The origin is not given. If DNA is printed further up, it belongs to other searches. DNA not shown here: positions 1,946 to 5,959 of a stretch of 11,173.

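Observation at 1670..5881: Self-contained two-gene unit: 1237-aa giant polytopic protein plus 105-aa acidic helical partner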

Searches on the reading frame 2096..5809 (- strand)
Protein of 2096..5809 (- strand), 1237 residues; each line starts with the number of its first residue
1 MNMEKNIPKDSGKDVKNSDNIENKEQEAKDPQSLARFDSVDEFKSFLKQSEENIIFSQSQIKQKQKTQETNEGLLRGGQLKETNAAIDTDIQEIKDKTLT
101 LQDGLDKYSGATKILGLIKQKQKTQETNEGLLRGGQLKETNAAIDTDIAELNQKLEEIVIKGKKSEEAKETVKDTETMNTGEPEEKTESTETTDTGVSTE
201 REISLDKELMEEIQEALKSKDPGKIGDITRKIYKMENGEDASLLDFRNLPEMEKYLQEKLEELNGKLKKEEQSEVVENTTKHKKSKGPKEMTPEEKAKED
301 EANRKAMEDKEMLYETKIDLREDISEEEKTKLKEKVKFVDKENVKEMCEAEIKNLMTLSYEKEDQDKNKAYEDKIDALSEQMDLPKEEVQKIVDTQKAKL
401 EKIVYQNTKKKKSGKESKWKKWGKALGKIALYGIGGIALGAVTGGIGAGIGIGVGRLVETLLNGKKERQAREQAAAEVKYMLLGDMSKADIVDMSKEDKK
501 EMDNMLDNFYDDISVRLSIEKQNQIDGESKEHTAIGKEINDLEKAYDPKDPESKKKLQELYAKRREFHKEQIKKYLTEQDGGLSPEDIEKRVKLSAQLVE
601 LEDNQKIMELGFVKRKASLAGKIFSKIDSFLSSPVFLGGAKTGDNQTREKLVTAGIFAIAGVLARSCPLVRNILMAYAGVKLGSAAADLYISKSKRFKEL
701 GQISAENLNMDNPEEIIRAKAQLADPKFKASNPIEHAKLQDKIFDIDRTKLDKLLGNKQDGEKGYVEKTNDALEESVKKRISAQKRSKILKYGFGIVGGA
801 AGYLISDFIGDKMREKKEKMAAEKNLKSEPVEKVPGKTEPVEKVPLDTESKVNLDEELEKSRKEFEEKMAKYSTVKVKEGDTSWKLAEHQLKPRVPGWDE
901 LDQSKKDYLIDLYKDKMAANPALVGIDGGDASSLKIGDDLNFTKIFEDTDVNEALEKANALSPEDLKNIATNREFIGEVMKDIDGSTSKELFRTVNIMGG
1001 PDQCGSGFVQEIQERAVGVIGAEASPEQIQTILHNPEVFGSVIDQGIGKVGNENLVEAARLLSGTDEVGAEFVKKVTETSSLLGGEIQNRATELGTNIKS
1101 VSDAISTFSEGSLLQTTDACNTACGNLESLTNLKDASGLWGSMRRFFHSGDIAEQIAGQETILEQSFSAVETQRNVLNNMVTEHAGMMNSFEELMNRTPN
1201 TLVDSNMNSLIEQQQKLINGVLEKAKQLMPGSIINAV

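Call 6: search_protein_families(library=pfam, proteins=[window:2096-5809:-], max_evalue=1)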
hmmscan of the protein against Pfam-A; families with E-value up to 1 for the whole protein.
window:2096-5809:- (1237 aa): 2 families
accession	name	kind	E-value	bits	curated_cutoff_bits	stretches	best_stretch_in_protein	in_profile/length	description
PF22943.2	HTH_68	-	0.16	12.1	27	1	572-594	7-29/45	Putative helix-turn-helix domain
PF05662.19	YadA_stalk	-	0.18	12.7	28.4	0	77-96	17-36/43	Coiled stalk of trimeric autotransporter adhesin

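Call 8: search_protein_families(library=ncbifam, proteins=[window:2096-5809:-], max_evalue=1)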
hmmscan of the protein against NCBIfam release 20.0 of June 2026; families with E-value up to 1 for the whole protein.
window:2096-5809:- (1237 aa): 2 families
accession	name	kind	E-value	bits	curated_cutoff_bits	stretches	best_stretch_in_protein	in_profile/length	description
NF010723.1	PRK14125.1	equivalog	0.0082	16.1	60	1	867-889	27-49/87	cell division suppressor protein YneA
NF053524.1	thylo_ssl2009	equivalog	0.25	12.1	58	1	796-871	16-73/90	ssl2009 family thylakoid membrane protein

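Call 9: search_solved_structures(query=window:2096-5809:-, max_evalue=1)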
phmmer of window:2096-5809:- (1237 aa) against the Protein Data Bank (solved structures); distinct sequences matched with E-value up to 1: 1.
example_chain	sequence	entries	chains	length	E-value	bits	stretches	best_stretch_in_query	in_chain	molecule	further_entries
7jil_m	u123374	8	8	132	0.2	12.9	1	44-142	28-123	30S ribosomal protein S8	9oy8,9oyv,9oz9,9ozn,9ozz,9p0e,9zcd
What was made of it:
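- Tried and rejected: The PDB sequence search of the giant found nothing (call 9).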

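Call 10: find_homologous_proteins(query=window:2096-5809:-, max_evalue=0.001)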
Query window:2096-5809:- (1237 aa): 8 proteins with E <= 0.001 among 8000 candidates.
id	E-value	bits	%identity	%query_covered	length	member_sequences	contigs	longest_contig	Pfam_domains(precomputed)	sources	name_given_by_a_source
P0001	0.0e+0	2644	100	100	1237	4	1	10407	-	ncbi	-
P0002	0.0e+0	1606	66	100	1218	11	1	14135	-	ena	-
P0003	0.0e+0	1056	52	89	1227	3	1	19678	-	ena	-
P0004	5.7e-273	927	52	74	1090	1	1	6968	-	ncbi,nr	ncbi:hypothetical protein J7L24_00645 [bacterium]|nr:hypothetical protein [bacterium]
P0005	3.1e-267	908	49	85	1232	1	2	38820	-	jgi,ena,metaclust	metaclust:\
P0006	3.2e-252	858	54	66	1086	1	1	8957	-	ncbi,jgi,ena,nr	ncbi:hypothetical protein B6D52_03255 [Candidatus Parcubacteria bacterium 4484_255]|nr:MAG: hypothet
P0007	4.3e-246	838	47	80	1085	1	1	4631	-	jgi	-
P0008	3.3e-208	713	44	63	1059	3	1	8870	-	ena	-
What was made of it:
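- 2096..5809 (-): Giant protein gene (1237 aa plus stop); no Pfam, NCBIfam, PHROG, PADLOC or PDB-sequence match. Homologues at 44-66% identity (call 10).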

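Call 12: find_encoding_contigs(protein=P0005, flank=8000, max_places=3)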
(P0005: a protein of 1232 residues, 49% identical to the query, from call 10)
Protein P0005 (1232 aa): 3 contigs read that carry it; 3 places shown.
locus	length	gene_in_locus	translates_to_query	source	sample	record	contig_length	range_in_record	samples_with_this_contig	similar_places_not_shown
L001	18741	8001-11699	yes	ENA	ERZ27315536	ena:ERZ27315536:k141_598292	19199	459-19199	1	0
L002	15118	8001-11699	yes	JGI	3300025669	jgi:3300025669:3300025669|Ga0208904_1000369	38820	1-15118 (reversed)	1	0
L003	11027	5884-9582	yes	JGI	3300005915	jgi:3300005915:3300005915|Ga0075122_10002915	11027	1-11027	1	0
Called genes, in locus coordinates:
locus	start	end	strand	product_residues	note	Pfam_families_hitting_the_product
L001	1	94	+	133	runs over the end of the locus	PF04977:DivIC (weak)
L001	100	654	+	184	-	PF14378:PAP2_3, PF01569:PAP2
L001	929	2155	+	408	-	PF05496:RuvB_N, PF20720:nSTAND3 (faint), PF00004:AAA, PF07728:AAA_5 (faint), PF13173:AAA_14 (weak), PF21960:RCF1-5-like_lid (faint), PF16193:AAA_assoc_2, PF12002:MgsA_C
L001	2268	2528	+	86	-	-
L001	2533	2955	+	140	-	PF02661:Fic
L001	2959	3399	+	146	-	PF08211:dCMP_cyt_deam_2, PF00383:dCMP_cyt_deam_1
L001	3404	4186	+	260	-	PF01026:TatD_DNase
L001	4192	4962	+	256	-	-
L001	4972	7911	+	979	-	PF00580:UvrD-helicase, PF01443:Viral_helicase1 (faint), PF13245:AAA_19, PF13538:UvrD_C_2 (faint), PF13361:UvrD_C, PF12705:PDDEXK_1, PF10926:DUF2800 (weak)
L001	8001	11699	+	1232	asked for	-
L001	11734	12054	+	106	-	PF18908:DUF5663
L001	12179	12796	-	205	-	-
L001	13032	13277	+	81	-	PF02575:YbaB_DNA_bd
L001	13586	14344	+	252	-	PF00318:Ribosomal_S2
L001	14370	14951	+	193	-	PF22566:UBA_8 (weak), PF25025:EF-Ts_N (weak), PF00889:EF_TS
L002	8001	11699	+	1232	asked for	-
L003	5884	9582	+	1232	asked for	-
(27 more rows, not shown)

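Call 13: find_encoding_contigs(protein=P0003, flank=8000, max_places=3)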
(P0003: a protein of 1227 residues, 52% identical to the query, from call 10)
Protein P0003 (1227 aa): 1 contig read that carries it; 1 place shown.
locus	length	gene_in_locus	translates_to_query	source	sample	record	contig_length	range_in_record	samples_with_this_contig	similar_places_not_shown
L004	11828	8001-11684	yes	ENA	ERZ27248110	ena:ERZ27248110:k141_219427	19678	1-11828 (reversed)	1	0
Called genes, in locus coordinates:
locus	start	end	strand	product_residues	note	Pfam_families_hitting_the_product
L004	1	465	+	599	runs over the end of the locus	PF00009:GTP_EFTU, PF03144:GTP_EFTU_D2, PF22042:EF-G_D2 (weak), PF14492:EFG_III, PF16658:RF3_C (weak), PF00679:EFG_C, PF06421:LepA_C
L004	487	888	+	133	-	PF04977:DivIC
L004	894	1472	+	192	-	PF14378:PAP2_3 (weak), PF01569:PAP2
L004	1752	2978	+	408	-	PF05496:RuvB_N, PF20720:nSTAND3 (faint), PF00004:AAA, PF07728:AAA_5 (faint), PF13173:AAA_14 (weak), PF16193:AAA_assoc_2, PF12002:MgsA_C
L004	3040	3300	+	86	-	-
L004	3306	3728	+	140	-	PF02661:Fic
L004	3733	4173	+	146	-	PF08211:dCMP_cyt_deam_2, PF00383:dCMP_cyt_deam_1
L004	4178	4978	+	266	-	PF01026:TatD_DNase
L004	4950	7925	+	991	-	PF00580:UvrD-helicase, PF13245:AAA_19, PF13604:AAA_30 (faint), PF13538:UvrD_C_2 (faint), PF13361:UvrD_C, PF12705:PDDEXK_1, PF10926:DUF2800 (weak), PF01930:Cas_Cas4 (weak)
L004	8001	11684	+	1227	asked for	-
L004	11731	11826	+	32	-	?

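Call 14: find_encoding_contigs(protein=P0002, flank=8000, max_places=3)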
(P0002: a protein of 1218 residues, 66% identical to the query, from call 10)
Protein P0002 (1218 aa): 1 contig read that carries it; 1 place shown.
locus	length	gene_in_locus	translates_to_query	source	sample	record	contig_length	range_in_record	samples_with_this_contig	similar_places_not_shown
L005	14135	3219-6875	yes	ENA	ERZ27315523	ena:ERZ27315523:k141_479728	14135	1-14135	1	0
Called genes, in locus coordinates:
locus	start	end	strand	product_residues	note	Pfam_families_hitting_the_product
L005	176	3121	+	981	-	PF00580:UvrD-helicase, PF01443:Viral_helicase1 (faint), PF13245:AAA_19, PF13538:UvrD_C_2 (faint), PF13361:UvrD_C, PF12705:PDDEXK_1, PF10926:DUF2800 (faint)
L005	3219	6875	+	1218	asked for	-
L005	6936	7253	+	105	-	PF18908:DUF5663 (weak)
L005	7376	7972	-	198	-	-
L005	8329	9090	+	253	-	PF00318:Ribosomal_S2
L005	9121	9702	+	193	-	PF00889:EF_TS, PF25025:EF-Ts_N (weak)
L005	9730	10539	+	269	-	PF04468:PSP1, PF28472:PSP1_3rd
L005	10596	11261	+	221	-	PF01965:DJ-1_PfpI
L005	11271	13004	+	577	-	PF03485:Arg_tRNA_synt_N, PF00750:tRNA-synt_1d, PF05746:DALR_1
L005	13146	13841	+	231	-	PF00696:AA_kinase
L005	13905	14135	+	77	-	?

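Call 70: search_protein_families(library=phrogs, proteins=[window:2096-5809:-], max_evalue=0.01)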
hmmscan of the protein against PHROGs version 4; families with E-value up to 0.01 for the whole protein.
window:2096-5809:- (1237 aa): 0 families

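Call 71: search_protein_families(library=padloc, proteins=[window:2096-5809:-], max_evalue=0.01)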
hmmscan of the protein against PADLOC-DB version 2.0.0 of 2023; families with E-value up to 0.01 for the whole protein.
window:2096-5809:- (1237 aa): 0 families
